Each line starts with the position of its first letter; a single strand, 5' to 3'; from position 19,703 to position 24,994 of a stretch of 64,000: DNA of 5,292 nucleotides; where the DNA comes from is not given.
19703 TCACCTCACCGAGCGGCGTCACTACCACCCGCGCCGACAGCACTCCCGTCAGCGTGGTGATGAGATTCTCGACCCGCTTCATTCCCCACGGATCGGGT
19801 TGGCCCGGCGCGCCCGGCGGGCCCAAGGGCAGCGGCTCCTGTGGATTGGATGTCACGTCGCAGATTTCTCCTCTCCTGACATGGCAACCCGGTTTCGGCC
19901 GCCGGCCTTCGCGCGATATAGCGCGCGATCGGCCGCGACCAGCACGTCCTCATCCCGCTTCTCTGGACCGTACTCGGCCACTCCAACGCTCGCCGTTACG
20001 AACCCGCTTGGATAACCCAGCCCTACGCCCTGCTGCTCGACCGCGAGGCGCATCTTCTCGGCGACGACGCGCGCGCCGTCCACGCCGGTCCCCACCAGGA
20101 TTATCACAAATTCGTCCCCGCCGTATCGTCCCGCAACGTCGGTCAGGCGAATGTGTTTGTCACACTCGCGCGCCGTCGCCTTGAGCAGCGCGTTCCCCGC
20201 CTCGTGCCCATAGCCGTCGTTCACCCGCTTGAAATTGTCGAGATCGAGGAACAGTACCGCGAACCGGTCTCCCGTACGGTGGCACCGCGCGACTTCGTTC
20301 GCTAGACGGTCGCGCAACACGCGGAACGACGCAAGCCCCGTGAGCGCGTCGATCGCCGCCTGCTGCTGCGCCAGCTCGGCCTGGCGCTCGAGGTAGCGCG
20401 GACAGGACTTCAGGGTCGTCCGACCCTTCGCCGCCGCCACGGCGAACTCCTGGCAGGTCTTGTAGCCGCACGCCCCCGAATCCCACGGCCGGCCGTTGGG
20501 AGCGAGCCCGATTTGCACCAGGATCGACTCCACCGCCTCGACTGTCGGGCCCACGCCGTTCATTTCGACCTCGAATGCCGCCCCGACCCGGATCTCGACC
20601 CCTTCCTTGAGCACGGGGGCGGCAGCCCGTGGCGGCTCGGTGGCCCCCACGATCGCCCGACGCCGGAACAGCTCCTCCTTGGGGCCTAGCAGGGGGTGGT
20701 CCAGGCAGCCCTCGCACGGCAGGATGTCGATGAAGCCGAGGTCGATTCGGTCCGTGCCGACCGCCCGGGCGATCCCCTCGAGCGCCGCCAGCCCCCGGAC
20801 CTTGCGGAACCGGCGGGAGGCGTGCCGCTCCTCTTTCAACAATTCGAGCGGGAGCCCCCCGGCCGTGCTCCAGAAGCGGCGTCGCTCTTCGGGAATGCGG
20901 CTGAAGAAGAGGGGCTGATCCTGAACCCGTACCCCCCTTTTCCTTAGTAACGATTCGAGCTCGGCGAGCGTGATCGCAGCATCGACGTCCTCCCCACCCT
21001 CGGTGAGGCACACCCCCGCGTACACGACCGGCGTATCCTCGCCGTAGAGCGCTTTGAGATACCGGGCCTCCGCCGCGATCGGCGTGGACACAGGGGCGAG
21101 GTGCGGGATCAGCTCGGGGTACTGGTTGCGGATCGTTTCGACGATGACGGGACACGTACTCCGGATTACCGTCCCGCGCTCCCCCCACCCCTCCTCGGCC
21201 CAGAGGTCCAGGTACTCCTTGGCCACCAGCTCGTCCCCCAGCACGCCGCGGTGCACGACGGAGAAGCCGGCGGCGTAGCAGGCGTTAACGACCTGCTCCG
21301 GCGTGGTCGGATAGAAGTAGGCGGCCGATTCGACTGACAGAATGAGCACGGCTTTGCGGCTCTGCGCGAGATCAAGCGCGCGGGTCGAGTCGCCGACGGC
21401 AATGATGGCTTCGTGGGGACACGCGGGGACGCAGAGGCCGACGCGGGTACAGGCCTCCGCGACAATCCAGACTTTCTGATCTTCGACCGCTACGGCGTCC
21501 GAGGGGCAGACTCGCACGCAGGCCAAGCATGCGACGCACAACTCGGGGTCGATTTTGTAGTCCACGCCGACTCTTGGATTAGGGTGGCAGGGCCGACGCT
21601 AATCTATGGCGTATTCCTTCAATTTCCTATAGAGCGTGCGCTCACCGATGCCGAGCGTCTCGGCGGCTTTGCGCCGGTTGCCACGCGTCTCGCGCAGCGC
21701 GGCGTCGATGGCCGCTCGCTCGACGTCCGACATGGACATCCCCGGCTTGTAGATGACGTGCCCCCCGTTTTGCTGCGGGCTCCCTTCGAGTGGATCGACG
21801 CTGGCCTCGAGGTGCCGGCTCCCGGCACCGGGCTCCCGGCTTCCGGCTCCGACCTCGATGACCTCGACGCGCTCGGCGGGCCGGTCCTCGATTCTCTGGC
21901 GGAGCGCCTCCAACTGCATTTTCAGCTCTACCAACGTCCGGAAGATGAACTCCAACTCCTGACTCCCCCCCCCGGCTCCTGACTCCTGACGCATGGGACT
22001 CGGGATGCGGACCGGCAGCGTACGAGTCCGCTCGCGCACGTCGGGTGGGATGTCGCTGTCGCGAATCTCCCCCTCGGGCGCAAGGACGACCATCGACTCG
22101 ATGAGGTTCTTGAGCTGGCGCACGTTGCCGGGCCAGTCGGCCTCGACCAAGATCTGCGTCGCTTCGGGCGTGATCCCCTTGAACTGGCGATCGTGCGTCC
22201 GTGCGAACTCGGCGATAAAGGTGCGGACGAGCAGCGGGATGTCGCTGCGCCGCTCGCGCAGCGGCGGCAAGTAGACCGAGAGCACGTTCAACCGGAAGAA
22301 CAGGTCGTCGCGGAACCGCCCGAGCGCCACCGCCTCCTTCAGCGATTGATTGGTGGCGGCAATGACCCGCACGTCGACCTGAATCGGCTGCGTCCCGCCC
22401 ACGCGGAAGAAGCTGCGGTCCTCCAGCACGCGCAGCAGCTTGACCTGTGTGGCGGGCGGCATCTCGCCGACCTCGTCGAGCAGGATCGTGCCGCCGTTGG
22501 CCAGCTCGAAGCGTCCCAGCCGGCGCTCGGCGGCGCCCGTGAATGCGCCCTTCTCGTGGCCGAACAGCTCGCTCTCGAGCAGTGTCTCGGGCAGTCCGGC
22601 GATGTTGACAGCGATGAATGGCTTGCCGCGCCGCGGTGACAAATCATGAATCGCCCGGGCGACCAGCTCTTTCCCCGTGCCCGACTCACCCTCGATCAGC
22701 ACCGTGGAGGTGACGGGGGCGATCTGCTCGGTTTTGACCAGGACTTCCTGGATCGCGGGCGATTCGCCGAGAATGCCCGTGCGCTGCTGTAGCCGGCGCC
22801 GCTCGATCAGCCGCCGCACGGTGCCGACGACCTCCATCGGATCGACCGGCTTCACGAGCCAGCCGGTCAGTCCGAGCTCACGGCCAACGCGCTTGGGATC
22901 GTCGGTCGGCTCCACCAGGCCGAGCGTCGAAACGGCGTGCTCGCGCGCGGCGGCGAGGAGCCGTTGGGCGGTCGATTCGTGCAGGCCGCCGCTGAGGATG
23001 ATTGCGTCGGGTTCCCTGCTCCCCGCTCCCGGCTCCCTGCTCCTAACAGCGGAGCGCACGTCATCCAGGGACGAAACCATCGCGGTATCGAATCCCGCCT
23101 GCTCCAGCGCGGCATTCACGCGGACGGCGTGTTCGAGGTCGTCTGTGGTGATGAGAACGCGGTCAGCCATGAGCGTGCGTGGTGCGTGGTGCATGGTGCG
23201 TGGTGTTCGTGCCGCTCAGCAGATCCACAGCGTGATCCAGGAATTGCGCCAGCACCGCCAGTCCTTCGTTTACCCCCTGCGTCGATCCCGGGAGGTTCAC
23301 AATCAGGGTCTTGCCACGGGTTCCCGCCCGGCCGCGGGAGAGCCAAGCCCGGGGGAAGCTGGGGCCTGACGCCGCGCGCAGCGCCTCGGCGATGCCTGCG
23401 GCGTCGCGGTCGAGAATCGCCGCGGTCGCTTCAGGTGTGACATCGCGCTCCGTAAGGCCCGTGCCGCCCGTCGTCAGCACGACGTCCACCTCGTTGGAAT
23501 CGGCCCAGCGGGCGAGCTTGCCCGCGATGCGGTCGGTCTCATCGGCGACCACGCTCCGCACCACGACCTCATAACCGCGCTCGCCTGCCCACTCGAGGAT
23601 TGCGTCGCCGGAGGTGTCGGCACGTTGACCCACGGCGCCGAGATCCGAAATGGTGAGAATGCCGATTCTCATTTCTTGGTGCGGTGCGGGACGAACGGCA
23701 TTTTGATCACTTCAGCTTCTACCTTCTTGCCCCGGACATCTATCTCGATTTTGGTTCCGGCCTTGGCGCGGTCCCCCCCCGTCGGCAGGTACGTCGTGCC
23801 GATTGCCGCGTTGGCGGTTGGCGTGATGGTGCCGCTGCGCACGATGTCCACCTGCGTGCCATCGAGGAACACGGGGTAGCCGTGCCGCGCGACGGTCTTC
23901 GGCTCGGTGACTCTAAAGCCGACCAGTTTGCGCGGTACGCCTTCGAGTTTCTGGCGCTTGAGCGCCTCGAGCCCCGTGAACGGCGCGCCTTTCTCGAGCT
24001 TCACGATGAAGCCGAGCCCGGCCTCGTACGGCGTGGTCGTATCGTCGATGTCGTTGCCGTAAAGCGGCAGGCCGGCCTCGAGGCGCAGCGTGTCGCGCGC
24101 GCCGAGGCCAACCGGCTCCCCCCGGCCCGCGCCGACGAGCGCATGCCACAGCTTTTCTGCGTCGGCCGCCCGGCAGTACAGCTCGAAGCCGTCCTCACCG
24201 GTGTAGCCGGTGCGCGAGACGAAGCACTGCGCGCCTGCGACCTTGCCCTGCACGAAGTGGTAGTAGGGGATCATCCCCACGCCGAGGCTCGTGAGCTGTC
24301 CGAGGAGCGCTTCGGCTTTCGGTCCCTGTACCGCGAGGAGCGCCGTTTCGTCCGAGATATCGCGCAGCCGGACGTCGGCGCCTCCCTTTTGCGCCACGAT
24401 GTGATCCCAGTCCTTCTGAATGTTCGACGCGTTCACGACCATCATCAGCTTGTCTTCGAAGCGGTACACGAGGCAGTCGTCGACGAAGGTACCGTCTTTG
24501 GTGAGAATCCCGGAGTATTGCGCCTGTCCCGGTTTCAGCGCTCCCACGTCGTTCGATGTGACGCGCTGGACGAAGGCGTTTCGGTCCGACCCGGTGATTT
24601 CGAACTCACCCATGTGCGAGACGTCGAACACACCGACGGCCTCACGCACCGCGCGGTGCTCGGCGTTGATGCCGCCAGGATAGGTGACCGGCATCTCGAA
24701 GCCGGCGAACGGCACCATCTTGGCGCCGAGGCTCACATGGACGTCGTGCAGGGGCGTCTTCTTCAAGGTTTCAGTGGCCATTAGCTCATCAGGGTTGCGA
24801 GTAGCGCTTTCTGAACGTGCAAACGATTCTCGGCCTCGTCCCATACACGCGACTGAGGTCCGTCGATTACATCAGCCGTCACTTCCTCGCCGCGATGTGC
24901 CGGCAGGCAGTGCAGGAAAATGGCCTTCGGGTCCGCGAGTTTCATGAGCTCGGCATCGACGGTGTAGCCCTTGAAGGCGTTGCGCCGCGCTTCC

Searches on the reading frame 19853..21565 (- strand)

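Call 35: search_protein_families(library=pfam, proteins=[window:19853-21565:-], max_evalue=0.001)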
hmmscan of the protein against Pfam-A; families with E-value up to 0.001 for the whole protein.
window:19853-21565:- (570 aa): 13 families
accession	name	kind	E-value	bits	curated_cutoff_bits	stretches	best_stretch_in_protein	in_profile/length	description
PF00990.26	GGDEF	-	6.7e-39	133.7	23.8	1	403-559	1-161/161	Diguanylate cyclase, GGDEF domain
PF02906.19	Fe_hyd_lg_C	-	5.8e-19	69.1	22.1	1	87-288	25-242/245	Iron only hydrogenase large subunit, C-terminal domain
PF00037.32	Fer4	-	2e-10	40.4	21.1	1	3-25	1-23/24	4Fe-4S binding domain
PF13237.11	Fer4_10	-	4e-09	36.7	25.5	1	4-50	3-53/53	4Fe-4S dicluster domain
PF04060.18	FeS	-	4.1e-07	30.1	23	1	364-389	7-32/33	Putative Fe-S cluster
PF12838.12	Fer4_7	-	1.1e-06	29.4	27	1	10-53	2-52/52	4Fe-4S dicluster domain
PF14697.11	Fer4_21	-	1.8e-06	28.4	35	1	4-54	2-57/59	4Fe-4S dicluster domain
PF12797.12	Fer4_2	-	1.4e-05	25.1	24.5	0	4-22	4-22/22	4Fe-4S binding domain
PF13187.11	Fer4_9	-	1.5e-05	25.4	27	1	10-54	2-52/52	4Fe-4S dicluster domain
PF13484.11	Fer4_16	-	2.8e-05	25.2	30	0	10-28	2-20/66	4Fe-4S double cluster binding domain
PF12837.12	Fer4_6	-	2.8e-05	24.3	25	1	4-24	3-23/24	4Fe-4S binding domain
PF25160.1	LdpA_Fe-S-bd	-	6.2e-05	23.1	27.6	1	15-56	8-45/49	LdpA Fe-S cluster-binding domain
PF12800.12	Fer4_4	-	0.00059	20.4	24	0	7-21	1-15/17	4Fe-4S binding domain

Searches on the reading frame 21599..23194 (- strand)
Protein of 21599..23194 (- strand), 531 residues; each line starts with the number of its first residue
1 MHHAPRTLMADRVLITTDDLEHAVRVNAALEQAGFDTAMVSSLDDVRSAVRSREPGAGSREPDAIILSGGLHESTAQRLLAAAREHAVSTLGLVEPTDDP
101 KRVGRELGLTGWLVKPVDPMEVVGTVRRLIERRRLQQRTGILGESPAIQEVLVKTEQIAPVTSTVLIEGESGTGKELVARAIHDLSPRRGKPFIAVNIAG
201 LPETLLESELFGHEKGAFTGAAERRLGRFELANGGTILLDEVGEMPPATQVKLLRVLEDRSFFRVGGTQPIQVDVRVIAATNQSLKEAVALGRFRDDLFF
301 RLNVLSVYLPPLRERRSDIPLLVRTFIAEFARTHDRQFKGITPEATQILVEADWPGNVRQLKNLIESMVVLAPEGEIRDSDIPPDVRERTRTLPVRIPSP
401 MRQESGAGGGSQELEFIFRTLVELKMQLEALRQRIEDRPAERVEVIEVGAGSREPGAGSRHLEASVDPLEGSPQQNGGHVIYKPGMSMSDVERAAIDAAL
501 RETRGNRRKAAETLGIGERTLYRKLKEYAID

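Call 35: search_protein_families(library=pfam, proteins=[window:21599-23194:-], max_evalue=0.001)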
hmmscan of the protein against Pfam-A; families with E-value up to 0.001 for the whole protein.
window:21599-23194:- (531 aa): 7 families
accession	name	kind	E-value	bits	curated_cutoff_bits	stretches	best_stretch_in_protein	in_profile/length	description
PF00158.32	Sigma54_activat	-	2e-69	233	20.2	1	141-307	1-167/168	Sigma-54 interaction domain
PF25601.1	AAA_lid_14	-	3e-26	91.5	27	1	313-392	1-80/87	AAA+ ATPase lid domain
PF14532.12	Sigma54_activ_2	-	6.4e-19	69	25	1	142-312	1-138/138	Sigma-54 interaction domain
PF02954.25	HTH_8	-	8.4e-16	57.9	22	1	488-528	2-42/42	Bacterial regulatory protein, Fis family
PF07728.20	AAA_5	-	4.4e-09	36.9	22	1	165-284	2-124/139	AAA domain (dynein-related subfamily)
PF00004.35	AAA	-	0.00043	21.2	21.2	0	165-301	1-130/131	ATPase family associated with various cellular activities (AAA)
PF18024.7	HTH_50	-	0.001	19.2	27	0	489-530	9-49/50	Helix-turn-helix domain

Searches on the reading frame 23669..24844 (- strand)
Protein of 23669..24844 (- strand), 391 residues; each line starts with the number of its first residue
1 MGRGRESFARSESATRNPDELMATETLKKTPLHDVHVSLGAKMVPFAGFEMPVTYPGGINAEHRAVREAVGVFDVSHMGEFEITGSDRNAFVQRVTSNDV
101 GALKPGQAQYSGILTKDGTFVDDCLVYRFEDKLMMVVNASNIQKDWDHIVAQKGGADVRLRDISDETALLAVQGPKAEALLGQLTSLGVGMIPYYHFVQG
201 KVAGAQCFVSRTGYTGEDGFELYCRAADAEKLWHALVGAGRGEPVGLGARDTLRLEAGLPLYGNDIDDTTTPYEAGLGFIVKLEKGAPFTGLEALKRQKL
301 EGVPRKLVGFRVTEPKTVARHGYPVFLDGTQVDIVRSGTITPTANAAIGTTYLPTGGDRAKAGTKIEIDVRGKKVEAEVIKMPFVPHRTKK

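Call 35: search_protein_families(library=pfam, proteins=[window:23669-24844:-], max_evalue=0.001)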
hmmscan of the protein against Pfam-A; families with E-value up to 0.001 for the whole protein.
window:23669-24844:- (391 aa): 2 families
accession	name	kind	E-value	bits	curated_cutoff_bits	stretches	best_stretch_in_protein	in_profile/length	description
PF01571.26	GCV_T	-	1.1e-91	307.1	25.6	1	32-279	1-254/255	Aminomethyltransferase folate-binding domain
PF08669.17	GCV_T_C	-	4.2e-20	71.9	25.9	1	305-385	1-79/80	Glycine cleavage T-protein C-terminal barrel domain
